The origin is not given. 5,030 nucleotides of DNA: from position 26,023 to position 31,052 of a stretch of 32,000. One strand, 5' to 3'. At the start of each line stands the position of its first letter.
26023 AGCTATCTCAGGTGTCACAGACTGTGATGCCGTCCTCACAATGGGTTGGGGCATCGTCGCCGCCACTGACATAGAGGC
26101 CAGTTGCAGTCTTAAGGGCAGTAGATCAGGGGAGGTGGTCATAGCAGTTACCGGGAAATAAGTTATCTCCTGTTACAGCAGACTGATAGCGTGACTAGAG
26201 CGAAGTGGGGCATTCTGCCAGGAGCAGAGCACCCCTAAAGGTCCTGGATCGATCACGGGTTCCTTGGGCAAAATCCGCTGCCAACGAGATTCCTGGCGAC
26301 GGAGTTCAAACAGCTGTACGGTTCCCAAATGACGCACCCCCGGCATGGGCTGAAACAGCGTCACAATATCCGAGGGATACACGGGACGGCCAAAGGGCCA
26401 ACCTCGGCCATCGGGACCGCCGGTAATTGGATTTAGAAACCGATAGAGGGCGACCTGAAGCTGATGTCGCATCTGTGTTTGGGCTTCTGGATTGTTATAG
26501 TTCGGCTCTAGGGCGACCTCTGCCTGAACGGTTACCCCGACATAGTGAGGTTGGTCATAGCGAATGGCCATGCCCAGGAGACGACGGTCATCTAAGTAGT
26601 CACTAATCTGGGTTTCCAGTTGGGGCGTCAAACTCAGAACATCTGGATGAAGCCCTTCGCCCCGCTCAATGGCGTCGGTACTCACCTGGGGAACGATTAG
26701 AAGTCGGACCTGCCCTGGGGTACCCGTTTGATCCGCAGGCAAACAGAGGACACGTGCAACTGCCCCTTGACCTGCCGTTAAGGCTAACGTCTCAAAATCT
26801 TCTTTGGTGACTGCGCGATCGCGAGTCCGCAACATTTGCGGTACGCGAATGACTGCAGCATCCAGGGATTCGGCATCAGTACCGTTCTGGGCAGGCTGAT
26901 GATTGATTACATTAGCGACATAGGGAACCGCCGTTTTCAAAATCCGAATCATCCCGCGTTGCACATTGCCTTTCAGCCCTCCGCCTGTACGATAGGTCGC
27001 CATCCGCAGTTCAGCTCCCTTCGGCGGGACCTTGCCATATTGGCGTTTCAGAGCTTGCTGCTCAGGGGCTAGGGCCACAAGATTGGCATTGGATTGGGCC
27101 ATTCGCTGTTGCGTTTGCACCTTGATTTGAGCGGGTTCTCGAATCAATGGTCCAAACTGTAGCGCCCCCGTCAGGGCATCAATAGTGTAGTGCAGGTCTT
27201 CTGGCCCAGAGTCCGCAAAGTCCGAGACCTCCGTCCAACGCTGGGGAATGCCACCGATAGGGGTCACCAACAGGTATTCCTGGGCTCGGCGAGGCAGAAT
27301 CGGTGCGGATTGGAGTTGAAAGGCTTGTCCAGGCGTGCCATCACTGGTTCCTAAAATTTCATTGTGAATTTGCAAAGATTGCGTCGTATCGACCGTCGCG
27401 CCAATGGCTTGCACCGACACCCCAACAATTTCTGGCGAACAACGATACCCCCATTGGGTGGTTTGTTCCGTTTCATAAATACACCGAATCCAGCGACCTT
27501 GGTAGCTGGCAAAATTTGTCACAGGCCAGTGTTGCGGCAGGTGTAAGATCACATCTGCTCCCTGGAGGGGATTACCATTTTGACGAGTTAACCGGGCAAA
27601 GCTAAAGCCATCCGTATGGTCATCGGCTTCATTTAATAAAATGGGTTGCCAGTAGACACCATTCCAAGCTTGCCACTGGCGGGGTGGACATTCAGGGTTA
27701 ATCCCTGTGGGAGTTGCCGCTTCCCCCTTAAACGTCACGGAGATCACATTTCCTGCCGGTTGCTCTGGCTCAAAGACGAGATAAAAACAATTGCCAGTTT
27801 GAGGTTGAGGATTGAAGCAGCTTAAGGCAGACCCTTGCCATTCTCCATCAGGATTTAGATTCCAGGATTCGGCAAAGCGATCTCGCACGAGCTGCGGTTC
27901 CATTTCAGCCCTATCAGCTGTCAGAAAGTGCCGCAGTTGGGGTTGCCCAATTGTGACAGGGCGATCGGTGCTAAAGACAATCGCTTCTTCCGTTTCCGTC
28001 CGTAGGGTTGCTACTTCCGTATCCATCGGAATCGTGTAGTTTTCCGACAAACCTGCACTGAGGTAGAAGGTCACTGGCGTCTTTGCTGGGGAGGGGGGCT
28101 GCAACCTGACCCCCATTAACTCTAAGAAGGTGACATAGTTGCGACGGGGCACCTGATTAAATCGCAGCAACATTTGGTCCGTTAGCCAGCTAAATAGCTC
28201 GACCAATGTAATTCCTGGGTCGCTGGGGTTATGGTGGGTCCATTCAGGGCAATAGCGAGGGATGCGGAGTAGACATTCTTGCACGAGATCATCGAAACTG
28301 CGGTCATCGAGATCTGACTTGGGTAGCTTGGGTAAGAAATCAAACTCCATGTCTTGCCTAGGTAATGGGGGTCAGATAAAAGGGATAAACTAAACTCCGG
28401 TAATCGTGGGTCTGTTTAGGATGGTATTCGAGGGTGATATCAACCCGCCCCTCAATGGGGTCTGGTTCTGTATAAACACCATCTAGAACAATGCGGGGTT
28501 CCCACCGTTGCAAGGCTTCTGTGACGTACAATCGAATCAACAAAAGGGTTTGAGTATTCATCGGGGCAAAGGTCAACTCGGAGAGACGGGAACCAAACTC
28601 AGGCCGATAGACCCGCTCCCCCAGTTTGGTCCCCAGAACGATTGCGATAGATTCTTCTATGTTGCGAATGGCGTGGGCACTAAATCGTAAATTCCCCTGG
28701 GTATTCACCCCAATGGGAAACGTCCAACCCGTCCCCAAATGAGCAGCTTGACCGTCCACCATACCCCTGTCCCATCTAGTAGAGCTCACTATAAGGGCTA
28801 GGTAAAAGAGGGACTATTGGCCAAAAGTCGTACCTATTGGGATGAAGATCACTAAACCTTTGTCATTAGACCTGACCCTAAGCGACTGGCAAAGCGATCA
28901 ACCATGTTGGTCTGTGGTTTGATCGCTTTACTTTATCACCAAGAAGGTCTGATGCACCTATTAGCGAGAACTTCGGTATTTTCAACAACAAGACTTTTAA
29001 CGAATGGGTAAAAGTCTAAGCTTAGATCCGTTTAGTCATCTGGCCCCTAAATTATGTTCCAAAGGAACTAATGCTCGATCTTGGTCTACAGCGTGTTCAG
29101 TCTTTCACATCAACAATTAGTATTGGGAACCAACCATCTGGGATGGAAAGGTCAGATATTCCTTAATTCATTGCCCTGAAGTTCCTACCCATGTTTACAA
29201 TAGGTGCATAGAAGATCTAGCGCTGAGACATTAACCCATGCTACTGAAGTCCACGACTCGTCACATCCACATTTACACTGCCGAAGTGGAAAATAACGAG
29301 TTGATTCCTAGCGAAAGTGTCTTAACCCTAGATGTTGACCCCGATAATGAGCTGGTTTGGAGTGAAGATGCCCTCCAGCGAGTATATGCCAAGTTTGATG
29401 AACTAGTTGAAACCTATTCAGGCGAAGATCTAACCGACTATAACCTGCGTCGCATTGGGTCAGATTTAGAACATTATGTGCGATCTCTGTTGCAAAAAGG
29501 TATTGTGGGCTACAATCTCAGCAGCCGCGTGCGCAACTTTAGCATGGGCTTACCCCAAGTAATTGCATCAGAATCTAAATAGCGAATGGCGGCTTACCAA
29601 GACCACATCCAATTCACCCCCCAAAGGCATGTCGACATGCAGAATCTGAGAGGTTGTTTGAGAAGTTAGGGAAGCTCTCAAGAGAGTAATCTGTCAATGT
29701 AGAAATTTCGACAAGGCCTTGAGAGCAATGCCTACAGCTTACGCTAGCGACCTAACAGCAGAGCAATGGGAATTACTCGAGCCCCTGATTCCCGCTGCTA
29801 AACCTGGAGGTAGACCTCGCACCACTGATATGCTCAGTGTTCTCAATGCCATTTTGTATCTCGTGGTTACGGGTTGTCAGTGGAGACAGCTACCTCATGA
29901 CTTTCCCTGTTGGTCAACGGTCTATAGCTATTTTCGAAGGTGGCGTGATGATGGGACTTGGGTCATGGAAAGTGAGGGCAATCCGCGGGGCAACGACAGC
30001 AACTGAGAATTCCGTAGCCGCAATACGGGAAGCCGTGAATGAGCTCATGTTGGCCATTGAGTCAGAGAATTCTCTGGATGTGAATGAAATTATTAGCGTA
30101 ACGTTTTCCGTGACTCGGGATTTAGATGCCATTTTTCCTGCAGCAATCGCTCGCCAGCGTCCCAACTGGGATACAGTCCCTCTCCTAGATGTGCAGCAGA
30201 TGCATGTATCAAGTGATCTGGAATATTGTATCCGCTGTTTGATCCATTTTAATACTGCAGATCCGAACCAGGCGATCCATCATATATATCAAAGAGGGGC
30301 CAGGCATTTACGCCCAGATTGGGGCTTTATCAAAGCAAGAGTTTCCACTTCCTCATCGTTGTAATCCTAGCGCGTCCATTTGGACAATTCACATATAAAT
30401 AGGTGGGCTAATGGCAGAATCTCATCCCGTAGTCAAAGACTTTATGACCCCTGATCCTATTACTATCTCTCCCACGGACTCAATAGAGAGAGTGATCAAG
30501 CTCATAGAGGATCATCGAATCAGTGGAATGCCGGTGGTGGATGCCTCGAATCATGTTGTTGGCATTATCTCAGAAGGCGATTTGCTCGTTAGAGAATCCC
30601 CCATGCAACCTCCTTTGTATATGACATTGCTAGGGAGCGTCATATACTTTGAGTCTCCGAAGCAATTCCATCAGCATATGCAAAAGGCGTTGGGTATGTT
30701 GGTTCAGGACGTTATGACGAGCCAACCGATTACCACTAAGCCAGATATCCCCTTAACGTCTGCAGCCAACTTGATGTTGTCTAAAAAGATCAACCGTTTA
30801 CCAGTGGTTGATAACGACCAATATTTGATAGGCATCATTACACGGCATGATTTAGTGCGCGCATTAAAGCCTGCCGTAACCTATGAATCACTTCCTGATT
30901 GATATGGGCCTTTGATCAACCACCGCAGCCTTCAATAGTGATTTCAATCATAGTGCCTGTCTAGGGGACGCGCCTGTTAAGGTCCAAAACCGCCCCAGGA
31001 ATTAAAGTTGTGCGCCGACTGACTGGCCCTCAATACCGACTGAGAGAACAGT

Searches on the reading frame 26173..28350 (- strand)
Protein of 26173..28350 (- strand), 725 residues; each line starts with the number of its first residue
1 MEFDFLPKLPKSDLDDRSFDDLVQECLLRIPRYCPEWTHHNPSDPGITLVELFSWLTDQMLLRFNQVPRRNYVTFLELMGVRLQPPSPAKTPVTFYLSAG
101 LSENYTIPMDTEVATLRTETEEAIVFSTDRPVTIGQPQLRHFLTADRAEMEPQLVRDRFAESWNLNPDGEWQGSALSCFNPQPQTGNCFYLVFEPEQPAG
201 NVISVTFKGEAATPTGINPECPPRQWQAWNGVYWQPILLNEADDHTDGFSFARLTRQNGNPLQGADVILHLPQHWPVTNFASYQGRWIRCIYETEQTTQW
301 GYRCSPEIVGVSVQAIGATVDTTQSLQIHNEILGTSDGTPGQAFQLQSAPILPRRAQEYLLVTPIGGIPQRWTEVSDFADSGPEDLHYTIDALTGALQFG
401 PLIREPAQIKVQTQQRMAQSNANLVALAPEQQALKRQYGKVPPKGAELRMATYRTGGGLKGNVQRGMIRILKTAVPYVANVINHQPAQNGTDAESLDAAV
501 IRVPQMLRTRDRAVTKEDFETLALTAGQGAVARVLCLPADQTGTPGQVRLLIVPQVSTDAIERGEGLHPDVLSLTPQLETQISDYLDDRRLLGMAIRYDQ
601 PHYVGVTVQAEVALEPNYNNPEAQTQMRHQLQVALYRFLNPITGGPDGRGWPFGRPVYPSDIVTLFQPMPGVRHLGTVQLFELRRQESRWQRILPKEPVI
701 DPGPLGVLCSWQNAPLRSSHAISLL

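Call 5: search_protein_families(library=pfam, proteins=[window:26173-28350:-], max_evalue=0.01)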
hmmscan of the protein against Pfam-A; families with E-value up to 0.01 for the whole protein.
window:26173-28350:- (725 aa): 1 family
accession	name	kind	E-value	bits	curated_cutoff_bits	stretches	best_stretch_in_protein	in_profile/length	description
PF04865.19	Baseplate_J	-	2.7e-14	53.5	21.1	1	458-632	75-234/255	Baseplate J-like protein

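Call 14: search_protein_families(library=ncbifam, proteins=[window:26173-28350:-], max_evalue=0.01)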
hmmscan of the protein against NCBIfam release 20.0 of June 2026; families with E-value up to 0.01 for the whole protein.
window:26173-28350:- (725 aa): 1 family
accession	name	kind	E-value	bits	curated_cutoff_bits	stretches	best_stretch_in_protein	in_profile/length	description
TIGR02243.1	TIGR02243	equivalog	3e-197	657.2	155.8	1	13-681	1-659/659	putative baseplate assembly protein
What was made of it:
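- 26173..28350 (-): Cis11/gpJ-like baseplate protein (725 aa). TIGR02243 scores 657 bits (call 14).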

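Call 25: search_dna_similar(query=window:26173-28350:-, collection=plasmids, mode=protein, max_rows=20)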
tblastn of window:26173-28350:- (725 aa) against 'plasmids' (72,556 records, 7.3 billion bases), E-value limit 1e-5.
Records with a match: 61; places in all: 84; records where one place covers at least 80% of the query: 46.
Best place of each record, by identity: 60-80% 1; <60% 60.
By first word of the organism name: Streptomyces 27; Deinococcus 6; Cereibacter 3; Rhodovulum 3; Streptantibioticus 2; Kitasatospora 2; Rhodococcus 2; Kovacikia 1; Brasilonema 1; Pseudanabaena 1; and 13 more.
By predicted mobility (MOB-suite, as given by PLSDB): non-mobilizable 48; mobilizable 10; conjugative 3.
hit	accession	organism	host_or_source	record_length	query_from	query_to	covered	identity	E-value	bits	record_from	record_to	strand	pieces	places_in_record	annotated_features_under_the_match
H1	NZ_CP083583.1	Kovacikia minuta CCNUW1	cell culture,fresh water lake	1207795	1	724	100%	62.5%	0e+0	928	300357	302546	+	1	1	record has no annotation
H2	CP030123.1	Brasilonema octagenarum UFV-E1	Eucalyptus grandis,mixed culture,leaves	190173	1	725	100%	58.3%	0e+0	885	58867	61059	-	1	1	putative baseplate assembly protein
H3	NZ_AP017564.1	Pseudanabaena sp. ABRG5-3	-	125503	2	725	100%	55.0%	0e+0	859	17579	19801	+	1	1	putative baseplate assembly protein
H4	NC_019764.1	Oscillatoria nigro-viridis PCC 7112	-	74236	1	725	100%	53.8%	0e+0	788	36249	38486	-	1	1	putative baseplate assembly protein | GPW/gp25 family protein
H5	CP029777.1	Deinococcus actinosclerus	mixed culture,wastewater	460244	9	680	93%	37.8%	4e-118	398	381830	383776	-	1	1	putative baseplate assembly protein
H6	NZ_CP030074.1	Streptomyces cadmiisoli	Whole organism,soil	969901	9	700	95%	36.6%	9e-115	388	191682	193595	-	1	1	putative baseplate assembly protein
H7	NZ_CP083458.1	Deinococcus taeanensis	whole organism,coastal dune soil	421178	9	680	93%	37.1%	3e-118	399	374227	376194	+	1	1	putative baseplate assembly protein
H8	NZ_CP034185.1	Deinococcus psychrotolerans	whole organism,R2A medium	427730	9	681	93%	37.0%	8e-123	412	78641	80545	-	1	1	putative baseplate assembly protein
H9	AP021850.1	Deinococcus grandis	-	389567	9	680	93%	36.8%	2e-114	387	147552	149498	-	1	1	putative baseplate assembly protein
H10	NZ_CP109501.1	Streptomyces sp. NBC_01426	-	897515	6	681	93%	36.5%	2e-107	367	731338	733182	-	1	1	putative baseplate assembly protein | GPW/gp25 family protein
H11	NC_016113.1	Streptantibioticus cattleyicolor NRRL 8057 = DSM 46488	-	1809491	6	681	93%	36.2%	2e-112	382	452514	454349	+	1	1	none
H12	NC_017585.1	Streptantibioticus cattleyicolor NRRL 8057 = DSM 46488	-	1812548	6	681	93%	36.2%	2e-112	382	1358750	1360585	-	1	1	none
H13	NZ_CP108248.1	Kitasatospora sp. NBC_00070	-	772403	5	681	93%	36.1%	3e-112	381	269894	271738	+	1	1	putative baseplate assembly protein | GPW/gp25 family protein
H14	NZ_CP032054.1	Streptomyces clavuligerus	cell culture,soil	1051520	6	680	93%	36.0%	1e-107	367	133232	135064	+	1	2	none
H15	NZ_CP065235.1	Streptomyces clavuligerus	cell culture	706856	6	680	93%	36.0%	2e-107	367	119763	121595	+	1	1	putative baseplate assembly protein | GPW/gp25 family protein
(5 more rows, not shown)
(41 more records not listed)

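Call 26: get_annotated_region(hit=H2, flank=20000)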
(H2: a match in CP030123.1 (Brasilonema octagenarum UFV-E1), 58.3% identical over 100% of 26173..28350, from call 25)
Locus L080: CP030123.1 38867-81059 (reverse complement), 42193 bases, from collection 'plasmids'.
description: Brasilonema octagenarum UFV-E1 plasmid pBOCT2, complete sequence
organism: Brasilonema octagenarum UFV-E1 (NCBI taxid 417106)
taxonomy: Bacteria; Cyanobacteriota; Cyanophyceae; Nostocales; Scytonemataceae; Brasilonema; Brasilonema octagenarum; Brasilonema octagenarum UFV-E1
host: -; source: Eucalyptus grandis,mixed culture,leaves; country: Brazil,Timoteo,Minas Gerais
typing (MOB-suite, as given by PLSDB): non-mobilizable; mating-pair formation MPF_T
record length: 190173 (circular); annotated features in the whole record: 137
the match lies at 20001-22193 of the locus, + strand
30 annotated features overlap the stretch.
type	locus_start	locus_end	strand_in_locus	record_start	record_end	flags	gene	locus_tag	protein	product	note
CDS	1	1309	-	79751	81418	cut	-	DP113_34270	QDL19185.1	phage tail sheath family protein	-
CDS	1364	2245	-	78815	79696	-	-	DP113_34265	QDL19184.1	hypothetical protein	-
CDS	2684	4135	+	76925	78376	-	-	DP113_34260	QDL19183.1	hypothetical protein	-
CDS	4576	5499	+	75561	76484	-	-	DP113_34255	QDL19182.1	hypothetical protein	-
CDS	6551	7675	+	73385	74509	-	-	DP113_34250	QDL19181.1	sensor histidine kinase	-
CDS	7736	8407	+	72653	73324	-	-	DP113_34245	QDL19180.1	DNA-binding response regulator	-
CDS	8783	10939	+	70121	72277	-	-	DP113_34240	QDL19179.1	serine/threonine protein kinase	-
CDS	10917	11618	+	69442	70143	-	-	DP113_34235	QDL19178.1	FHA domain-containing protein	-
CDS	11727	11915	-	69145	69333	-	-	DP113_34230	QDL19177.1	hypothetical protein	-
CDS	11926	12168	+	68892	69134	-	-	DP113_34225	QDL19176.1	hypothetical protein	-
CDS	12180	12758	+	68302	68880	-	-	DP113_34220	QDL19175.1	phage tail protein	-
CDS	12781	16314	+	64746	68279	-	-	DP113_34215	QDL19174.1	hypothetical protein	-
CDS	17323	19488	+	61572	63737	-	-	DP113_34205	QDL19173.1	type IV secretion protein Rhs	-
CDS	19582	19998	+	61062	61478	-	-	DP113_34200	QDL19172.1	baseplate protein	-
CDS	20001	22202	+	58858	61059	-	-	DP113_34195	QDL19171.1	putative baseplate assembly protein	-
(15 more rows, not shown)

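Call 27: get_annotated_region(hit=H3, flank=20000)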
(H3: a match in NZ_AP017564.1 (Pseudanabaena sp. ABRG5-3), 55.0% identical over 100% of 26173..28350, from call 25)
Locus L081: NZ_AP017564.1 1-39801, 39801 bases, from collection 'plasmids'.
description: Pseudanabaena sp. ABRG5-3 plasmid ABRG53d, complete sequence
organism: Pseudanabaena sp. ABRG5-3 (NCBI taxid 685565)
taxonomy: Bacteria; Cyanobacteriota; Cyanophyceae; Pseudanabaenales; Pseudanabaenaceae; Pseudanabaena; Pseudanabaena sp. ABRG5-3
host: -; source: -; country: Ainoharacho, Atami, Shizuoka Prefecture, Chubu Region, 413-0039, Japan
typing (MOB-suite, as given by PLSDB): non-mobilizable
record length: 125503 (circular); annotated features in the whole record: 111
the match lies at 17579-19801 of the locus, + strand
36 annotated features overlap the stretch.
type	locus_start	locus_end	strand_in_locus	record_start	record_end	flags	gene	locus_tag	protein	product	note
CDS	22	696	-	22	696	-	-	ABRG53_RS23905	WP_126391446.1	pentapeptide repeat-containing protein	-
CDS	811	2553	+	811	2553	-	-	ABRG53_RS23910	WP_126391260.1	tetratricopeptide repeat protein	-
CDS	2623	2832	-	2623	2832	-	-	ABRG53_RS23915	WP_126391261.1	Nif11-like leader peptide family natural product precursor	-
CDS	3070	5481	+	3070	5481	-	-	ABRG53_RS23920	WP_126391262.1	substrate-binding domain-containing protein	-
CDS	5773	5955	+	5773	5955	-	-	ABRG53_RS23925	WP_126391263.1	hypothetical protein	-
CDS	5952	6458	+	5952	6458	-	-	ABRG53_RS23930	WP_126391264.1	phage tail protein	-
CDS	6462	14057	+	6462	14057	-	-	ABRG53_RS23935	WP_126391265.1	hypothetical protein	-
CDS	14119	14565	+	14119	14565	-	-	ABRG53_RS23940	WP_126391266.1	hypothetical protein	-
CDS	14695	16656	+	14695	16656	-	-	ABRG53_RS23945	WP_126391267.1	VgrG-related protein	-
CDS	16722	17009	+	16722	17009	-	-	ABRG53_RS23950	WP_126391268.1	PAAR domain-containing protein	-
CDS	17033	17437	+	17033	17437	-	-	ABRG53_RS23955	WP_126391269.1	GPW/gp25 family protein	-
CDS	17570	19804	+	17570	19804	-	-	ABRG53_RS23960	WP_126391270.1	putative baseplate assembly protein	-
CDS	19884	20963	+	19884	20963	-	-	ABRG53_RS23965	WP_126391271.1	phage tail protein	-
CDS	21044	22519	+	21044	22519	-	-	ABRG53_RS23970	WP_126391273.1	hypothetical protein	-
CDS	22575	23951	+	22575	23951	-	-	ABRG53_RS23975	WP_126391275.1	cache domain-containing protein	-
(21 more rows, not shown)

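Call 28: get_annotated_region(hit=H1, flank=20000)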
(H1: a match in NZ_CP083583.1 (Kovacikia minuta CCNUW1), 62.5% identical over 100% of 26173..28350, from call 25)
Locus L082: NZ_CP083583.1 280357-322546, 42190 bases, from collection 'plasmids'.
description: Kovacikia minuta CCNUW1 strain CCNU0001 plasmid pA, complete sequence
organism: Kovacikia minuta CCNUW1 (NCBI taxid 2653194)
taxonomy: Bacteria; Cyanobacteriota; Cyanophyceae; Leptolyngbyales; Leptolyngbyaceae; Kovacikia; Kovacikia minuta; Kovacikia minuta CCNUW1
host: -; source: cell culture,fresh water lake; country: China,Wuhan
typing (MOB-suite, as given by PLSDB): non-mobilizable
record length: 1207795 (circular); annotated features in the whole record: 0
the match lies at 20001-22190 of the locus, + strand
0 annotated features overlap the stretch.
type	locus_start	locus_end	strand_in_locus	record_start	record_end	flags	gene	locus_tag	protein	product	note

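Call 29: get_annotated_region(hit=H4, flank=20000)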
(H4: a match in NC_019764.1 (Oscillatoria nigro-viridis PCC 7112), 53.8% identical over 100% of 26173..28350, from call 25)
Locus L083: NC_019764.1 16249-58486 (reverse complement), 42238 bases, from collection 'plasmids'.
description: Oscillatoria nigro-viridis PCC 7112 plasmid pOSC7112.04, complete sequence
organism: Oscillatoria nigro-viridis PCC 7112 (NCBI taxid 179408)
taxonomy: Bacteria; Cyanobacteriota; Cyanophyceae; Oscillatoriales; Oscillatoriaceae; Oscillatoria; Oscillatoria nigro-viridis; Oscillatoria nigro-viridis PCC 7112
host: -; source: -; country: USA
typing (MOB-suite, as given by PLSDB): non-mobilizable; replicon rep_cluster_1707; mating-pair formation MPF_T
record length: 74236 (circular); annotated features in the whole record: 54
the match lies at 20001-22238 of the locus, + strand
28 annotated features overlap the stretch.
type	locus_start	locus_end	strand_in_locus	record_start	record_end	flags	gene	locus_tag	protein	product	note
CDS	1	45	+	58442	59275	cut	-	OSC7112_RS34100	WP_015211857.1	DUF4157 domain-containing protein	-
CDS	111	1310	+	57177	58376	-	-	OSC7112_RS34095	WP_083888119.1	ISAzo13 family transposase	-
CDS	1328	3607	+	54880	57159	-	-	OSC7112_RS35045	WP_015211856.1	hypothetical protein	-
CDS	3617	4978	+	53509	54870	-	-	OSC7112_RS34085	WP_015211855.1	hypothetical protein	-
CDS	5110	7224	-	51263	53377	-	-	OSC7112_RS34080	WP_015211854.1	ATP-binding protein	-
CDS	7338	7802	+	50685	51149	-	-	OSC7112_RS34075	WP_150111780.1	hypothetical protein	-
CDS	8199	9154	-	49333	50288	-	-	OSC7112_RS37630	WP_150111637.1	IS630 family transposase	-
CDS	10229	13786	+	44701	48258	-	-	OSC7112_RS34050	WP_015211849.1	DUF4157 domain-containing protein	-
CDS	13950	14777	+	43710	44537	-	-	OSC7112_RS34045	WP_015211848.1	AAR2 pre-mRNA splicing protein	-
CDS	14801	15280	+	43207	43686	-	-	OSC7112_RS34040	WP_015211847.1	hypothetical protein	-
CDS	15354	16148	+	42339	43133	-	-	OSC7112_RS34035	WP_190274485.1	hypothetical protein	-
CDS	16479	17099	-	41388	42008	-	-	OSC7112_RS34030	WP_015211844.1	hypothetical protein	-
CDS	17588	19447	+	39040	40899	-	-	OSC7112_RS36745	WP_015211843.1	YbjN domain-containing protein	-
CDS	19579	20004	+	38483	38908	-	-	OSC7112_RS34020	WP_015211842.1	GPW/gp25 family protein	-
CDS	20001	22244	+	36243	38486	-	-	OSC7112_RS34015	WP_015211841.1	putative baseplate assembly protein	-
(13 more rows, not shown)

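Call 67: search_solved_structures(query=window:26173-28350:-, max_evalue=0.001)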
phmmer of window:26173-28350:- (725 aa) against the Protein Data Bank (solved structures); distinct sequences matched with E-value up to 0.001: 2.
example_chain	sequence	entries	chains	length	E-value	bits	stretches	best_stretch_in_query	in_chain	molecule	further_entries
9gtp_1K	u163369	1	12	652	4.4e-113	382.1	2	9-406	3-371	Baseplate protein J-like domain-containing protein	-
8kea_b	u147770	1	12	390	1.3e-06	30.1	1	457-537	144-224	wedge protein gp31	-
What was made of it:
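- Closest known: CisA. Same: The Cis11 protein of this window is most similar to Cis11 of that system (PDB 9GTP, E 4.4e-113; call 67).
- Tried and rejected: The baseplate is closest to the S. coelicolor CIS (call 67).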

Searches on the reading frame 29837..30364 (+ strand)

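Call 11: search_protein_families(library=pfam, proteins=[window:29837-30364:+], max_evalue=0.001)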
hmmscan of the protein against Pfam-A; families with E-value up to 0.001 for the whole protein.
window:29837-30364:+ (175 aa): 1 family
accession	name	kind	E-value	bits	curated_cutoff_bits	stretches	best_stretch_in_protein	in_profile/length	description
PF07736.16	CM_1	-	1.9e-44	151.2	27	1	46-162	1-116/116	Chorismate mutase type I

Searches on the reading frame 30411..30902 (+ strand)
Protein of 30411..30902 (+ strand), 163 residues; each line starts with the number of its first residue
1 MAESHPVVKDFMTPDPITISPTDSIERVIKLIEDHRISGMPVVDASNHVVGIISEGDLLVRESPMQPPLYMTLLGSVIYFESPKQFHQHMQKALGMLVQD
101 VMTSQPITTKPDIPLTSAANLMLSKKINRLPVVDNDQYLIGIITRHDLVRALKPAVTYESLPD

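Call 11: search_protein_families(library=pfam, proteins=[window:30411-30902:+], max_evalue=0.001)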
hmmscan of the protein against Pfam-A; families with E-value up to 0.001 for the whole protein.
window:30411-30902:+ (163 aa): 1 family
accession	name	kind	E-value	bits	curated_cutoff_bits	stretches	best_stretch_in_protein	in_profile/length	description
PF00571.33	CBS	-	1e-35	122.2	24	2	98-153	1-56/57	CBS domain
